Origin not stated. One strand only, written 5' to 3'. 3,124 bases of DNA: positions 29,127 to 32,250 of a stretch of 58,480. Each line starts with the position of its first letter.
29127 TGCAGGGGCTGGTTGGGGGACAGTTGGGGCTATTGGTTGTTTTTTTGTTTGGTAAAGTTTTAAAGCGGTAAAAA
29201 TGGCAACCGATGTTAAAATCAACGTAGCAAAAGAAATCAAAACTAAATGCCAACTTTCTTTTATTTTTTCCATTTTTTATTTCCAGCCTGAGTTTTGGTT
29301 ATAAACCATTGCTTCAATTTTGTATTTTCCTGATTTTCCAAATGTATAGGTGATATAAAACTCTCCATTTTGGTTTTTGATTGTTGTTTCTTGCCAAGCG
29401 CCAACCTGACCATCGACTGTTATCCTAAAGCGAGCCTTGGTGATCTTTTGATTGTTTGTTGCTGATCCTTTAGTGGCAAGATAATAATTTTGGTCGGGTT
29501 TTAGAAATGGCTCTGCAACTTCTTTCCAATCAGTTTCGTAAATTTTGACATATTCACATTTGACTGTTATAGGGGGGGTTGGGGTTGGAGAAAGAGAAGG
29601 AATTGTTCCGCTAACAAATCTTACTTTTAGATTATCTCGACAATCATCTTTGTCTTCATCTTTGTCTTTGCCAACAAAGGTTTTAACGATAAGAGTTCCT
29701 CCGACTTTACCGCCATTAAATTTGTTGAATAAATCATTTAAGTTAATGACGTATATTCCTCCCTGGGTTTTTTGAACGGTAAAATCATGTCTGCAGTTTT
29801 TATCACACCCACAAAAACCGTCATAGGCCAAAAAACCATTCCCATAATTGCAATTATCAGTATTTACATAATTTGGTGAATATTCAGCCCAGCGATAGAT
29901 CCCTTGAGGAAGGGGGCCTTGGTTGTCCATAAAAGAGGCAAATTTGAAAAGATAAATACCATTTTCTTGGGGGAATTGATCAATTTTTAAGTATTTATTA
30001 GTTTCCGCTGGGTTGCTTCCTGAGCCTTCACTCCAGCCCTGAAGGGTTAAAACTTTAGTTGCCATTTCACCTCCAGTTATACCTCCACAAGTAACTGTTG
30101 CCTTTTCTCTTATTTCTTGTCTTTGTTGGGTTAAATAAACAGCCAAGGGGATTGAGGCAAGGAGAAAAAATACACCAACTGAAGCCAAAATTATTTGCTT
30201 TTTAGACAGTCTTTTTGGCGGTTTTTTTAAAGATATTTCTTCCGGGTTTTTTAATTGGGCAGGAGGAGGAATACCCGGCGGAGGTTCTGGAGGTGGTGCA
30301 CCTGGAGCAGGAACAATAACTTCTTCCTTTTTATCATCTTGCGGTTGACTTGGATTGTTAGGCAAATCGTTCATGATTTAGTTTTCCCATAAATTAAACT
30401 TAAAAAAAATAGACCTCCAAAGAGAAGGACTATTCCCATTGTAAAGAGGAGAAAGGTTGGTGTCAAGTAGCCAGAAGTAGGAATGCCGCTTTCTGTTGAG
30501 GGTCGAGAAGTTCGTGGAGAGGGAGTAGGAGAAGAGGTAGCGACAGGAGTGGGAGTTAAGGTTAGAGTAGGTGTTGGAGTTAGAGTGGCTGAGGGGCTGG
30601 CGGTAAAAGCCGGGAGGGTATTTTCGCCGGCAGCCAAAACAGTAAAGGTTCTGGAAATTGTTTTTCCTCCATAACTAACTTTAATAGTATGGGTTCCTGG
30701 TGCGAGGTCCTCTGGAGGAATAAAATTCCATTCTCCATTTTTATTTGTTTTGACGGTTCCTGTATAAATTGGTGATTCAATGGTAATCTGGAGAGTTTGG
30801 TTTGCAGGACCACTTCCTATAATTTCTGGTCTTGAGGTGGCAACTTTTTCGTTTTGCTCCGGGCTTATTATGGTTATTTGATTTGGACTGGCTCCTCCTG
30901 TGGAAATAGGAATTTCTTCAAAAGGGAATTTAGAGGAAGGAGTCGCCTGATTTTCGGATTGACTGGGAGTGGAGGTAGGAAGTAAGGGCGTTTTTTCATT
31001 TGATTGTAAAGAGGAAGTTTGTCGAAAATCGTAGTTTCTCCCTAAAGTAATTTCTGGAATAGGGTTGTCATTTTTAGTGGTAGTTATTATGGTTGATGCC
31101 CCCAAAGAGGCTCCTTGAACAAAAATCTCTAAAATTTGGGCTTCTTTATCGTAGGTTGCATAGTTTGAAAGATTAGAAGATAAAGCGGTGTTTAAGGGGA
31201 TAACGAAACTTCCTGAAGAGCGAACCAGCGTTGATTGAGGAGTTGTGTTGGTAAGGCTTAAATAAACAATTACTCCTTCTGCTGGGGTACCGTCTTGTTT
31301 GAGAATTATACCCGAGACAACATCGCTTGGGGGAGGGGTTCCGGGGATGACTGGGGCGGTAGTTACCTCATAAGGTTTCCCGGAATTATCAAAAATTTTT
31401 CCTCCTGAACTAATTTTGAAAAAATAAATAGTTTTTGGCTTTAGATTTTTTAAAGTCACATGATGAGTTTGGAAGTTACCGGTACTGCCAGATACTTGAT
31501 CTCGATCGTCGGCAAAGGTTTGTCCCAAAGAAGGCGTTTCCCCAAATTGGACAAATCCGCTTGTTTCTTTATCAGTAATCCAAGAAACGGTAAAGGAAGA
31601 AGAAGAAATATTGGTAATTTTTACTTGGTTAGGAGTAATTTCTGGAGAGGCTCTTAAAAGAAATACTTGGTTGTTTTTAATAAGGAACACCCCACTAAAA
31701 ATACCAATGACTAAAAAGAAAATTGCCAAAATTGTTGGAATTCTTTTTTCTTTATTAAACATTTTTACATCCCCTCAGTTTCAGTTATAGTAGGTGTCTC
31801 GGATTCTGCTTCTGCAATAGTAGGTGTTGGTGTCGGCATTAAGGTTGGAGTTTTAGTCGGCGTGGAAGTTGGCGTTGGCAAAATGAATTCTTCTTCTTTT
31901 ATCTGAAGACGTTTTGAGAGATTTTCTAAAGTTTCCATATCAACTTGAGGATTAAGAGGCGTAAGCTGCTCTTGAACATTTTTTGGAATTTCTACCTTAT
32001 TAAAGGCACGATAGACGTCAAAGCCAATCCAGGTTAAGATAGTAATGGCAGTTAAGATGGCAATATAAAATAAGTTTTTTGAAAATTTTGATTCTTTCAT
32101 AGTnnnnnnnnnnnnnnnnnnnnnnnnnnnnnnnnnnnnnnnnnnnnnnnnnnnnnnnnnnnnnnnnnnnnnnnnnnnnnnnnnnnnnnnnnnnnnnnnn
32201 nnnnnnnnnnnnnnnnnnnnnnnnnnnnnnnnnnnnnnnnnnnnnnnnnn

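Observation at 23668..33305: Nine-gene minus-strand run: PilN/PilO-like proteins, four PT-linker surface proteins and a flavoprotein/GT39/DUF2298 module, with no pilus machinery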

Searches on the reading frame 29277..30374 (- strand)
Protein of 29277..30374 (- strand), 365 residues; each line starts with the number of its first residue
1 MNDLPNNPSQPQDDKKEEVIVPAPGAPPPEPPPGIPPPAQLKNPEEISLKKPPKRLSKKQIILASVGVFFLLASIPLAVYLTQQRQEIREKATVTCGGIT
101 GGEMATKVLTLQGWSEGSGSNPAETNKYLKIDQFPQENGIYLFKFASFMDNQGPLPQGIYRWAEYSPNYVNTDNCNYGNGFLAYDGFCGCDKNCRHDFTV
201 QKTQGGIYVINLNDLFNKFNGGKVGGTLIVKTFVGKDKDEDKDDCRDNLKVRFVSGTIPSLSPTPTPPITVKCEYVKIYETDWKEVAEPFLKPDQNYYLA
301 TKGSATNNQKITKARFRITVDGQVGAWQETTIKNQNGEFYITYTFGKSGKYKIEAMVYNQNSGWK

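Call 5: search_protein_families(library=pfam, proteins=[window:29277-30374:-], max_evalue=0.1)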
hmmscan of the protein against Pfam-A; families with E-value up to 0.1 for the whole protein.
window:29277-30374:- (365 aa): 3 families
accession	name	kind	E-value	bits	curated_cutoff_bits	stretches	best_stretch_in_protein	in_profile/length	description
PF00630.25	Filamin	-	0.0018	19.5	26.9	1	306-360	32-85/93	Filamin/ABP280 repeat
PF07495.19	Y_Y_Y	-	0.0021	18.3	26.6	1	320-365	14-54/65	Y_Y_Y domain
PF13115.11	YtkA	-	0.088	13.9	25.9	0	304-355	28-84/85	YtkA-like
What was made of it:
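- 29277..30374 (-): g5, a lineage-variable type-II membrane protein (365 aa): Pro-rich N-terminus, TM helix at 61-79, 7 Cys and a C-terminal Ig-like domain. Only weak Filamin and Y_Y_Y hits (call 5).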

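Call 6: search_protein_families(library=ncbifam, proteins=[window:29277-30374:-], max_evalue=0.1)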
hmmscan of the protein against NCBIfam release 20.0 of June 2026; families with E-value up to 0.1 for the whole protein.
window:29277-30374:- (365 aa): 0 families

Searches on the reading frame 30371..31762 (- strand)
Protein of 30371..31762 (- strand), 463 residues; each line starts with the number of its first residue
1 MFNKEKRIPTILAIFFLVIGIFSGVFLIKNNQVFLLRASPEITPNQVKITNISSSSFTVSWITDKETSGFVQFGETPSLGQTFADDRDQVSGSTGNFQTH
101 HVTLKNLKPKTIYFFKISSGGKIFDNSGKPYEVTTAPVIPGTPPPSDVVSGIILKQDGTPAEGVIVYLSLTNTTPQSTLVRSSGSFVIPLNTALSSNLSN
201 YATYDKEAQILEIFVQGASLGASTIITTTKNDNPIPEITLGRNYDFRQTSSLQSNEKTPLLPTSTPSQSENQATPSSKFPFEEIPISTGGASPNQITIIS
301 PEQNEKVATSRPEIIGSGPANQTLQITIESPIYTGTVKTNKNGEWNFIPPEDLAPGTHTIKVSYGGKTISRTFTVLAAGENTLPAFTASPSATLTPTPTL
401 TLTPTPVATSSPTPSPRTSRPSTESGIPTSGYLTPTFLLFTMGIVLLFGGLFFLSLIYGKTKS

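Call 5: search_protein_families(library=pfam, proteins=[window:30371-31762:-], max_evalue=0.1)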
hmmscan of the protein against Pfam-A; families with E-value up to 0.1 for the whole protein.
window:30371-31762:- (463 aa): 7 families
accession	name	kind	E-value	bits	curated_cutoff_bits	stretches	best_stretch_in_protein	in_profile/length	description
PF16656.11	Pur_ac_phosph_N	-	2.8e-13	50.7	30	1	44-135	1-93/93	Purple acid Phosphatase, N-terminal domain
PF13620.12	CarboxypepD_reg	-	2.6e-07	31.3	32.3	2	329-383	22-77/82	Carboxypeptidase regulatory-like domain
PF19077.6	Big_13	-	6e-07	30.3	27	1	305-363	22-82/102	Bacterial Ig-like domain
PF00041.27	fn3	-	7.1e-07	29.8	25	1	44-119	3-68/84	Fibronectin type III domain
PF16640.11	Big_3_5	-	0.0052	17.8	35.5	1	317-368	26-73/88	Bacterial Ig-like domain (group 3)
PF17936.7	Big_6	-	0.0062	17.2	27.6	0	304-351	7-54/83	Bacterial Ig domain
PF00630.25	Filamin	-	0.023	16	26.9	1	293-370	22-88/93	Filamin/ABP280 repeat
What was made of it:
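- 30371..31762 (-): g4, a conserved FN3 protein (463 aa): N-terminal TM helix, three beta-sandwich domains (about 45-134, 148-250 and 297-375), a PT linker at 382-436 and a C-terminal sorting signal. Pfam Pur_ac_phosph_N, fn3 and Big_13 (call 5).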

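Call 6: search_protein_families(library=ncbifam, proteins=[window:30371-31762:-], max_evalue=0.1)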
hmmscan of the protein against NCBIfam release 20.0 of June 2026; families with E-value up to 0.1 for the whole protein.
window:30371-31762:- (463 aa): 4 families
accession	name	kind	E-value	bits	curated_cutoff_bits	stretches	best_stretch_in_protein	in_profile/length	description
NF033510.3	Ca_tandemer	repeat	4.2e-08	33.5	50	1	304-363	25-87/96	Ca2+-stabilized repeat-containing adhesin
NF040520.1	Ig_like_BLP2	equivalog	0.00057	18.1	750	1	306-362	534-589/730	Ig-like repeat protein Blp2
TIGR04216.1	halo_surf_glyco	exception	0.0022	16.3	400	1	336-431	669-765/784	HVO_2072 family ArtA-dependent S-layer glycoprotein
TIGR04183.1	Por_Secre_tail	domain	0.04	13.9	23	0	336-374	31-70/72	T9SS type A sorting domain-containing protein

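Call 46: find_homologous_proteins(query=window:30587-31762:-, max_evalue=0.001)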
Query window:30587-31762:- (392 aa): 391 proteins with E <= 0.001 among 5965 candidates; the best 120 are listed.
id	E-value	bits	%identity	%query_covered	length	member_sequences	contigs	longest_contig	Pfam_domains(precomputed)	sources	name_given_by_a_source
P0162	9.4e-250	846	100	100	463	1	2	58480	PF13620.13,PF00041.28,PF19077.7,PF16656.12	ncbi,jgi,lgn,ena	-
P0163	2.3e-172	591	69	99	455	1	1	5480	PF13620.13,PF00041.28,PF19077.7,PF16656.12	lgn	-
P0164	1.7e-163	562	67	99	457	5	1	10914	PF13620.13,PF00041.28,PF19077.7,PF16656.12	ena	-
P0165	5.0e-155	534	62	99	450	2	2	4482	PF13620.13,PF00041.28,PF19077.7,PF16656.12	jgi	-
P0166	4.4e-152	525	63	99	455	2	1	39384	PF00041.28,PF19077.7,PF16656.12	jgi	-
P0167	4.1e-144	498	60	99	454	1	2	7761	PF00041.28,PF19077.7,PF16656.12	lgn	-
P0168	3.6e-139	482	58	98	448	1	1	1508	PF00041.28,PF19077.7,PF16656.12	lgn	-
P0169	8.1e-138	478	57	99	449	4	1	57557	PF00041.28,PF19077.7,PF16656.12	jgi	jgi:hypothetical protein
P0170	8.4e-137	474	57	99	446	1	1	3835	PF00041.28,PF19077.7,PF16656.12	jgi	jgi:hypothetical protein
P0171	1.1e-136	474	58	98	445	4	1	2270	PF13620.13,PF00041.28,PF19077.7,PF16656.12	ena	-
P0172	1.2e-133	464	57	98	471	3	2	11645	PF19077.7,PF16656.12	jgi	jgi:hypothetical protein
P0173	4.7e-133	462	54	98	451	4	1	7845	PF00041.28,PF19077.7,PF16656.12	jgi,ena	-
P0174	3.6e-132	459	56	99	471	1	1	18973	PF00041.28,PF19077.7,PF16656.12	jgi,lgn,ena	-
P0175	6.9e-132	458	57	99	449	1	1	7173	PF00041.28,PF19077.7,PF16656.12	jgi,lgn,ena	-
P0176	7.5e-132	458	56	98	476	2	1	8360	PF19077.7,PF16656.12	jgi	jgi:hypothetical protein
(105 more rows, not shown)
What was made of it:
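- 30371..31762 (-): There are 391 homologues; the 120 best listed are 47-69% identical (call 46).
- On Type IV pilus system (as a whole): The window is the whole 58,480-nt contig (call 46).
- Conservation is high and the family is class-wide (call 46).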

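Call 62: predict_structure(alignment_id=A2)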
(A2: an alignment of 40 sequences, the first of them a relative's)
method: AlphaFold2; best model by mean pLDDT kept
length: 463 residues; sequences in the alignment: 40
mean_pLDDT: 80.5   pTM: 0.53
mean pLDDT of the five models: 80.5, 79.9, 79.7, 78.9, 77.3
residues with pLDDT >= 90: 287; 70-90: 55; 50-70: 26; < 50: 95
segments of 3 or more residues with pLDDT < 50: 1-3, 251-291, 384-433
pLDDT, mean of each block of 10 residues (from residue 1): 60 92 86 66 95 98 97 96 95 95 98 97 92 97 93 98 97 97 96 96 93 97 95 94 84 41 38 34 33 77 93 94 93 92 92 95 92 84 45 43 41 41 43 64 89 85 63
secondary structure, 60 per line:
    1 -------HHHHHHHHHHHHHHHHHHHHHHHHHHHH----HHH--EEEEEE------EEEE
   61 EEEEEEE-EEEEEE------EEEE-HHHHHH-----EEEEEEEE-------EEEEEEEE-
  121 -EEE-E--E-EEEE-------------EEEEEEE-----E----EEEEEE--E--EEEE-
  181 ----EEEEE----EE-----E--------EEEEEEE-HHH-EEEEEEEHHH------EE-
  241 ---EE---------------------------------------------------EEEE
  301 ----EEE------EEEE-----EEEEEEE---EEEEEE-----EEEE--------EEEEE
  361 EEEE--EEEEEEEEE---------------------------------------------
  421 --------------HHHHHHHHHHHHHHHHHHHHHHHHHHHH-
elements in order: H8-35 E45-50 E57-67 E69-74 E81-84 H86-91 E97-104 E112-119 E122-124 E131-134 E148-154 E165-170 E176-179 E185-189 E210-216 E222-228 E297-300 E305-307 E314-317 E323-329 E333-338 E344-347 E356-364 E367-375 H435-462
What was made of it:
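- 30371..31762 (-): The AF2 model has pLDDT 80.5 (call 62).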

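Call 67: fold_search(model_id=the predicted structure, library=pdb)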
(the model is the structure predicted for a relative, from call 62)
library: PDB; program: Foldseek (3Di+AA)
matches with E <= 10: 1886; with E <= 0.001: 357
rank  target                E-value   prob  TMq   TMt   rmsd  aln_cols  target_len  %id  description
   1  5e55_B                3.7e-10  1.00  0.17  0.24  22.7       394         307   13  Crystal structure of mouse CNTN6 FN1-FN3 domains (released 2016-08-31)
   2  5e55_A                3.7e-10  1.00  0.16  0.23  22.8       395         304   14  Crystal structure of mouse CNTN6 FN1-FN3 domains (released 2016-08-31)
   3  5e53_B                5.1e-10  1.00  0.16  0.24  25.6       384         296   13  Crystal structure of chicken CNTN1 FN1-FN3 domains (released 2016-08-31)
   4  5e7l                  7.1e-10  1.00  0.16  0.23  24.3       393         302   13  Crystal structure of mouse CNTN2 FN1-FN3 domains (released 2016-08-31)
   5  7mro                  8.4e-10  1.00  0.17  0.26  24.1       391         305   13  Zebrafish CNTN4 FN1-FN3 domains (released 2022-01-05)
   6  7mrk_D                2.2e-09  1.00  0.17  0.25  25.6       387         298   13  Chicken CNTN4 APP complex (released 2022-01-05)
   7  5e53_D                3.8e-09  1.00  0.16  0.24  25.3       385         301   14  Crystal structure of chicken CNTN1 FN1-FN3 domains (released 2016-08-31)
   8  7mrn_A                5.6e-09  1.00  0.16  0.24  23.1       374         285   15  Mouse CNTN5 APP complex (released 2022-01-05)
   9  7mrq                  5.9e-09  1.00  0.16  0.24  28.4       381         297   14  Chicken CNTN4 FN1-FN3 domains with T751A, V752A, Y781A, E786A mutations (released 2022-01-05)
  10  5e4q                  5.9e-09  1.00  0.15  0.24  26.1       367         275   15  Crystal structure of mouse CNTN3 FN1-FN3 domains (released 2016-08-31)
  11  5e53_C                6.6e-09  1.00  0.14  0.21  24.7       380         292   15  Crystal structure of chicken CNTN1 FN1-FN3 domains (released 2016-08-31)
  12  5e53_A                6.9e-09  1.00  0.15  0.23  25.7       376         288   14  Crystal structure of chicken CNTN1 FN1-FN3 domains (released 2016-08-31)
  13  9ba4_A                4.9e-08  1.00  0.17  0.08  24.3       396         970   11  Full-length cross-linked Contactin 2 (CNTN2) (released 2024-07-17)
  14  8q6t_I                7.1e-08  1.00  0.15  0.07  27.8       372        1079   14  Helical reconstruction of the relaxed thick filament from FIB milled left ventricular mouse myofibrils (released 2023-11-01)
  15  6tpw                  8.4e-08  1.00  0.14  0.17  28.5       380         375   13  Crystal structures of FNIII domain one through four of the human leucocyte common antigen-related protein ( LAR) (released 2020-05-13)
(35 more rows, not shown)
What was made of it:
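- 30371..31762 (-): Foldseek matches tandem FN3/Ig arrays (call 67).
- It is a stalk of three beta-sandwich domains (calls 62, 67). Its fold matches are generic FN3 arrays (call 67). Weak hits to the HVO_2072-type S-layer glycoprotein model (E=0.0022; call 6) and to SlaB among the fold matches (call 67).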

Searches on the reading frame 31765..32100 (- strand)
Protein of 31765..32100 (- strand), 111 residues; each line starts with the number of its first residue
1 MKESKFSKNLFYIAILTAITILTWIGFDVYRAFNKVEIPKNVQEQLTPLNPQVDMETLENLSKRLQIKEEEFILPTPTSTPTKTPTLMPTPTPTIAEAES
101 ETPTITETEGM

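Call 5: search_protein_families(library=pfam, proteins=[window:31765-32100:-], max_evalue=0.1)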
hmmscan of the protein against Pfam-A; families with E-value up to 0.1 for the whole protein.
window:31765-32100:- (111 aa): 2 families
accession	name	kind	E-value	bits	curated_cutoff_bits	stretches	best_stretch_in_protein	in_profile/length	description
PF25711.1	crAss_THB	-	0.056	13.9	27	1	13-65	10-62/113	Crassvirus tail hub protein B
PF15324.11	TALPID3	-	0.072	11.3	27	1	70-108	1011-1049/1261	Hedgehog signalling target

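Call 6: search_protein_families(library=ncbifam, proteins=[window:31765-32100:-], max_evalue=0.1)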
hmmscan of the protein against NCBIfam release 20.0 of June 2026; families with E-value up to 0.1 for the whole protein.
window:31765-32100:- (111 aa): 2 families
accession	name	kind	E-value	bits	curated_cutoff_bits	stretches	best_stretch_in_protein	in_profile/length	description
NF033186.1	internalin_K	exception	0.021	13.3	1100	1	49-105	487-542/604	class 1 internalin InlK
NF038219.1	IcmV_IVB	equivalog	0.03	14.4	100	1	14-72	12-68/149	type IVB secretion system protein IcmV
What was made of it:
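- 31765..32100 (-): g3, a small bitopic protein (111 aa): basic N-terminus, TM helix with a conserved Trp, a conserved PLxPxhD segment, then a PT-rich tail. It sits where PilP sits in pilMNOPQ operons. No family hit (calls 5, 6).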
